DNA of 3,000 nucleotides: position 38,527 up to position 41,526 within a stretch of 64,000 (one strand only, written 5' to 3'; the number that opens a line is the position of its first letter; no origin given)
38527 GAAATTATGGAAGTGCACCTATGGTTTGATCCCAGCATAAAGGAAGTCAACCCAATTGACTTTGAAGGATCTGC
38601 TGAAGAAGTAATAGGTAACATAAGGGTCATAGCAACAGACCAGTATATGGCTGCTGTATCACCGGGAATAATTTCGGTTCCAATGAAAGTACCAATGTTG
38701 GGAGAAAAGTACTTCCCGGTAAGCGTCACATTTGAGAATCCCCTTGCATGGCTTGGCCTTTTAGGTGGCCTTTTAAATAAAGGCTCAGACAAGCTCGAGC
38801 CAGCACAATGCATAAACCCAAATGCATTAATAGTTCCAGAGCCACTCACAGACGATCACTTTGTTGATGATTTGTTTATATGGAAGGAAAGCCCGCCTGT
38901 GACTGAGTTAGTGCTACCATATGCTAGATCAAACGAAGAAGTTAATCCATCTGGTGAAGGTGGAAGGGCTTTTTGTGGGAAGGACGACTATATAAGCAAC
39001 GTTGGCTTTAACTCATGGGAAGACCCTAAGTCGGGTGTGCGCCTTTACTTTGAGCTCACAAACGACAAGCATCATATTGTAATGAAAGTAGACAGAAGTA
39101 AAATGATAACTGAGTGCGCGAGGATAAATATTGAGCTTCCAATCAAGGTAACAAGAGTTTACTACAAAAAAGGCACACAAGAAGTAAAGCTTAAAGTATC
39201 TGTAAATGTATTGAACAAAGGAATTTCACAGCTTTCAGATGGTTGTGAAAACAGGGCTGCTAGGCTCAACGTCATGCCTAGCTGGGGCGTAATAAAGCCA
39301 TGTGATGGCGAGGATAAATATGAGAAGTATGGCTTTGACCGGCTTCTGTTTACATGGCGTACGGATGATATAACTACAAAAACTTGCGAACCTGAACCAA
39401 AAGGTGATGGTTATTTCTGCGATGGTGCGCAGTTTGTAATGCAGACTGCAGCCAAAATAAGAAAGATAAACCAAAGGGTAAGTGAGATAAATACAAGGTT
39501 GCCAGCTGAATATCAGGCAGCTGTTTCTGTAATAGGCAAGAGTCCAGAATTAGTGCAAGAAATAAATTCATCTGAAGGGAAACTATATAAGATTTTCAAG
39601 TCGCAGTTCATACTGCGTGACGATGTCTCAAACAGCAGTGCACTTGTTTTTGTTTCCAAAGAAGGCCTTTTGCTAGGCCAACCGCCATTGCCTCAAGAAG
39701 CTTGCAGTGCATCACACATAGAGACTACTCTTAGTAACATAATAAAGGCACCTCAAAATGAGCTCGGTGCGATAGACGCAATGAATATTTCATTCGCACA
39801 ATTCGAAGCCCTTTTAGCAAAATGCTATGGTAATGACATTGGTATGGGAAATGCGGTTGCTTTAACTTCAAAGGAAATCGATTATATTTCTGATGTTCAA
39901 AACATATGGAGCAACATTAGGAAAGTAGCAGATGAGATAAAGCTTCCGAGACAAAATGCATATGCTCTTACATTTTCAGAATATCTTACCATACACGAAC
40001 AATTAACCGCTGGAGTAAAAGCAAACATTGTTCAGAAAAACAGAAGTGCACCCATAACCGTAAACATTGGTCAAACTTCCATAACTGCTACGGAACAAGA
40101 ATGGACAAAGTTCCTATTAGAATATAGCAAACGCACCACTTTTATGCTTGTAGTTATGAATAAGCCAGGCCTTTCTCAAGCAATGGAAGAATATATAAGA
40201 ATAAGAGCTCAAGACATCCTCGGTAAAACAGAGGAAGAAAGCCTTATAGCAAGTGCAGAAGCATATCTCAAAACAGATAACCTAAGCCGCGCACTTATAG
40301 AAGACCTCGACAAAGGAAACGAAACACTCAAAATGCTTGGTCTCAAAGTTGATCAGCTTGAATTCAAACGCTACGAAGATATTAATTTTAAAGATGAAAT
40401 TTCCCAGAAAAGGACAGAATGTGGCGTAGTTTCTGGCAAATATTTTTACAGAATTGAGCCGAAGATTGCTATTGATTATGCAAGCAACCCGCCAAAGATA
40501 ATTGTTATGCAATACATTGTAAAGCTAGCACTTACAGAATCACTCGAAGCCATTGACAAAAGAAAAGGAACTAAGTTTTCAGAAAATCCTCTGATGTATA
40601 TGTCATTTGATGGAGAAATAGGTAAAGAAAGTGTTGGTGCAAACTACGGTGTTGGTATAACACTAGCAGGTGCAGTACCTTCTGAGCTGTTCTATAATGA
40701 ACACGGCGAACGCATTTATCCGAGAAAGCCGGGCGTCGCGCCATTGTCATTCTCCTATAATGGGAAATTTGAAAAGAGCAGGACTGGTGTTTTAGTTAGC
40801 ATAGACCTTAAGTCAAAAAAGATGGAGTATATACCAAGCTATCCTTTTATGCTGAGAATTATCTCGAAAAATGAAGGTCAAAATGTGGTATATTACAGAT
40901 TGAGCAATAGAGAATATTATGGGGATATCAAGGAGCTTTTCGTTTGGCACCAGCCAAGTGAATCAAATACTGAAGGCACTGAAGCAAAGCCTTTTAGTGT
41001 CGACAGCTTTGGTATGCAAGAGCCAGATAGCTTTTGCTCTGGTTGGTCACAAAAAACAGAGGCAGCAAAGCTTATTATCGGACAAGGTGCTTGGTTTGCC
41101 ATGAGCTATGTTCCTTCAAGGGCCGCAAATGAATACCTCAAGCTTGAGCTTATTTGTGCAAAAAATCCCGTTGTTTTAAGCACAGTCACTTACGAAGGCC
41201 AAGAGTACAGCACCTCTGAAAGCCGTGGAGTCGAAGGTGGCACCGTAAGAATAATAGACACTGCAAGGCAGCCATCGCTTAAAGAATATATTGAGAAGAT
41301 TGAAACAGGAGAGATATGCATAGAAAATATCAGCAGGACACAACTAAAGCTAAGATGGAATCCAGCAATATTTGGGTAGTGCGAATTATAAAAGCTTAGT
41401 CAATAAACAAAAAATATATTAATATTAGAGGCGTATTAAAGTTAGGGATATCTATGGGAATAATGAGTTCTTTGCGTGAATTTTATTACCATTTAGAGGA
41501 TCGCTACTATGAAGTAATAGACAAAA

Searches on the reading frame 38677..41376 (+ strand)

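Call 40: search_protein_families(library=pfam, proteins=[window:38677-41376:+], max_evalue=1)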
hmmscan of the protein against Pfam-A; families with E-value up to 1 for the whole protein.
window:38677-41376:+ (900 aa): 1 family
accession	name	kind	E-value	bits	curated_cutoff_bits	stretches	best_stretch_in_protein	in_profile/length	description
PF21653.3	pulA_all-beta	-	0.064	13.3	26.7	1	734-766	11-43/60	Pullulanase, all-beta domain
